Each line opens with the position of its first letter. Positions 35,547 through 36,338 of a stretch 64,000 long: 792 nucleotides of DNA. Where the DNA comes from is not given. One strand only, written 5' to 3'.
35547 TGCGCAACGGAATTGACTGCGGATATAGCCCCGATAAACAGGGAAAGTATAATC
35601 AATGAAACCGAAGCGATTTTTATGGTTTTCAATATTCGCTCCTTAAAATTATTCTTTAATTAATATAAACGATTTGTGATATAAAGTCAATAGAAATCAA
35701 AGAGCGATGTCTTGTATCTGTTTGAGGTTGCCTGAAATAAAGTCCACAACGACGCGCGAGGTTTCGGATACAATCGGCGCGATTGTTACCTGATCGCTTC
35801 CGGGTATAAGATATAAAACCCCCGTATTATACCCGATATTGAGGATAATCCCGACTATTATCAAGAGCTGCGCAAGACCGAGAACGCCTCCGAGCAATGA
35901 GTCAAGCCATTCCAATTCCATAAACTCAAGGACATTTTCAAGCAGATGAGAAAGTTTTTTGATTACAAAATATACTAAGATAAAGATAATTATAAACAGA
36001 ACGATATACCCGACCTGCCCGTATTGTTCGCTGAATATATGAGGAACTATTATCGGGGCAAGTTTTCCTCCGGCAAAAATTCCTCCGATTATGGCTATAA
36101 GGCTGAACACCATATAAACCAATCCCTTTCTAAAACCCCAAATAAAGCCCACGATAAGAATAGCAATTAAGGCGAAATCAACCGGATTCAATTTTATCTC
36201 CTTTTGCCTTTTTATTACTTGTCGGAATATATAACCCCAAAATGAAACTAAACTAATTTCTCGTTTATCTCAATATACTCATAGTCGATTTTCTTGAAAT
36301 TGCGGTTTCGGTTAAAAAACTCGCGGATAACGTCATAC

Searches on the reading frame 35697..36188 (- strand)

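Call 67: search_protein_families(library=pfam, proteins=[window:35697-36188:-], max_evalue=0.001)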
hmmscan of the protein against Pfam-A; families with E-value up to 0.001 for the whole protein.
window:35697-36188:- (163 aa): 1 family
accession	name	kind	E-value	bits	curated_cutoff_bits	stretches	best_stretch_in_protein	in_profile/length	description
PF02674.22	Colicin_V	-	2e-22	80.2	29.3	1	3-122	1-121/144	Colicin V production protein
